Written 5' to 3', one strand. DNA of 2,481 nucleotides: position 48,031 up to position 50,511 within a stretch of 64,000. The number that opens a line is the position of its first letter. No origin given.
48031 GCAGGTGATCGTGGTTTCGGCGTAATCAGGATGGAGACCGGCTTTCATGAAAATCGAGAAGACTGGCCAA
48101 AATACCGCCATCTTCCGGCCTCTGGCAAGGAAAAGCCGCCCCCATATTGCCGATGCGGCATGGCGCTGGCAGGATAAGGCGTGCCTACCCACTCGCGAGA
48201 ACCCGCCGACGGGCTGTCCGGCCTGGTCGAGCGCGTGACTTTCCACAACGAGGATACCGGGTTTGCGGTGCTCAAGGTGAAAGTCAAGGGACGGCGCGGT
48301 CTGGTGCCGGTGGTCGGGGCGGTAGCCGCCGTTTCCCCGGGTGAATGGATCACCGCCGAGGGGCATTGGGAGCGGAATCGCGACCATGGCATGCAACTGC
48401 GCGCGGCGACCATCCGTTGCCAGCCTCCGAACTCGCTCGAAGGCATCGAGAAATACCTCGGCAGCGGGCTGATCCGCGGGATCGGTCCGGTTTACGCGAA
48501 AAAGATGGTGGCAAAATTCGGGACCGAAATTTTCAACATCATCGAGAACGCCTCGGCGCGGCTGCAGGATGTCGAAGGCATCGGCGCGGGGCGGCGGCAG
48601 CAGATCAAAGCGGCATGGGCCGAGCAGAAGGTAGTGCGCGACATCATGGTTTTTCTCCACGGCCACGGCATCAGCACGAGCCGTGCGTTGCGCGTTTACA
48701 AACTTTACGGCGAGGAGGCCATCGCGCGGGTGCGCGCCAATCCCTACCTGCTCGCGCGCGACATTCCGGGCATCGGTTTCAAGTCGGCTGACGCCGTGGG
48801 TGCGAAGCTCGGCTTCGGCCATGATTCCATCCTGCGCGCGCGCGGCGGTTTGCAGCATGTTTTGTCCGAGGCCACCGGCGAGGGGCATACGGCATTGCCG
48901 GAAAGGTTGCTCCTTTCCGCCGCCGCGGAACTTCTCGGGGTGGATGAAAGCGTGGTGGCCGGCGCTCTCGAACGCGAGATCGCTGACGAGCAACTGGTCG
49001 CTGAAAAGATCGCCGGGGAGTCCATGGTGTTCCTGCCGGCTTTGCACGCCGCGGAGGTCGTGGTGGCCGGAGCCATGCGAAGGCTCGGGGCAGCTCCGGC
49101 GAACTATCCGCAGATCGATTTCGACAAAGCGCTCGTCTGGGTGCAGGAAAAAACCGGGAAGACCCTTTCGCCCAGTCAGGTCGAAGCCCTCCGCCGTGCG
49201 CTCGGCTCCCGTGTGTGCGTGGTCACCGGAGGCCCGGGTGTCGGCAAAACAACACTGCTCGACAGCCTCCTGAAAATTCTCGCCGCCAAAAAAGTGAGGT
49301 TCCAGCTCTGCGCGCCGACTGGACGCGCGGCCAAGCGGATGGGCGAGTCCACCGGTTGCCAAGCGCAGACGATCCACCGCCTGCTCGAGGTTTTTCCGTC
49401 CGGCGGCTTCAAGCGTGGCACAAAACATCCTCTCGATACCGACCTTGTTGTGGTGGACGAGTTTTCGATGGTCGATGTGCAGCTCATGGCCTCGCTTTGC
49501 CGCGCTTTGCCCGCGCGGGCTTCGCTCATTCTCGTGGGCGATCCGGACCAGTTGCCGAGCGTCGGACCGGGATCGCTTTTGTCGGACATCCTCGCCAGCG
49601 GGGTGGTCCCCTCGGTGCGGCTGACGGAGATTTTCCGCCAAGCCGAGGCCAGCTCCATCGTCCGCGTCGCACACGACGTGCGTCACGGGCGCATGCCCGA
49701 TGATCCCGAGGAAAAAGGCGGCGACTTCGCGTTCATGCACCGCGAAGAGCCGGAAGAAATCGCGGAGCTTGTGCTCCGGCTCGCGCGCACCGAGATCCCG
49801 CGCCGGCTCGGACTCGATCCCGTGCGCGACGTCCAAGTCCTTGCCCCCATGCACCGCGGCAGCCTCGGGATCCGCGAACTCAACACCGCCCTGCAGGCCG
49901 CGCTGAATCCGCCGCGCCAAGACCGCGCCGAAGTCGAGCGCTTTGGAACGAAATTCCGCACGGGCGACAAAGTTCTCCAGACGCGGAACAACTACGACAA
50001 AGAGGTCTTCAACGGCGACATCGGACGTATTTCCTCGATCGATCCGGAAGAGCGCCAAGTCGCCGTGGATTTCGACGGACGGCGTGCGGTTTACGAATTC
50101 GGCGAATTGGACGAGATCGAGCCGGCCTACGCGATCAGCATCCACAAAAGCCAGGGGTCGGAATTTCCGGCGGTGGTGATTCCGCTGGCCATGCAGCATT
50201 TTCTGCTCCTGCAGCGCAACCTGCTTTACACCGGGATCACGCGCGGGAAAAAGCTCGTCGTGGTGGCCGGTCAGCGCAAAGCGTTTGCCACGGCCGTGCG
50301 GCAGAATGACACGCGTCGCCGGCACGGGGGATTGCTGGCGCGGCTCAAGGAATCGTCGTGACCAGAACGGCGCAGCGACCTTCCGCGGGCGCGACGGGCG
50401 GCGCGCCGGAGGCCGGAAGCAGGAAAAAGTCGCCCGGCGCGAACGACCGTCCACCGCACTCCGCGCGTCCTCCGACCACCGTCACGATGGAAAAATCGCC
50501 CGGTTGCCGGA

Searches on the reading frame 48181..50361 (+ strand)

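Call 67: search_protein_families(library=pfam, proteins=[window:48181-50361:+])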
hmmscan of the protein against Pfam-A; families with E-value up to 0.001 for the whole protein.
window:48181-50361:+ (726 aa): 13 families
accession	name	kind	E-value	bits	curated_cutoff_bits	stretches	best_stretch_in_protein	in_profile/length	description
PF13604.12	AAA_30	-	4.9e-44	150.8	27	1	328-506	1-174/191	AAA domain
PF13245.12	AAA_19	-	5.6e-42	143.5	25.1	1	333-463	1-134/134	AAA domain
PF14490.11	HHH_RecD2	-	2.6e-31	107.8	27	1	148-237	1-91/92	ATP-dependent RecD2 DNA helicase HHH domain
PF18335.7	SH3_13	-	1.2e-26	92.7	41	1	567-631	1-65/65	ATP-dependent RecD-like DNA helicase SH3 domain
PF23139.1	OB_YrrC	-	2.5e-19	69.4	27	1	12-82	4-75/76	ATP-dependent DNA helicase YrrC, OB-fold domain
PF13538.12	UvrD_C_2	-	6.4e-18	64.8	27.4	1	648-695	1-51/52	UvrD-like helicase C-terminal domain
PF01443.25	Viral_helicase1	-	5.1e-10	40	21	1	346-461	1-100/228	Viral superfamily 1 RNA helicase core domain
PF13086.12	AAA_11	-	2.9e-08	34.3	27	1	329-384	2-65/257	AAA domain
PF14520.12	HHH_5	-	2.1e-07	31.8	27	1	98-147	7-56/57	Helix-hairpin-helix domain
PF13191.12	AAA_16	-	6.9e-05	23.8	32.6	1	334-375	9-61/167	AAA ATPase domain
PF13555.12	AAA_29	-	0.00014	22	27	1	345-374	24-54/61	P-loop containing region of AAA domain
PF13401.12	AAA_22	-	0.00025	21.8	27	0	343-455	5-124/130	AAA domain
PF20720.3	nSTAND3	-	0.00029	21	27.2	1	341-373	15-47/155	Novel STAND NTPase 3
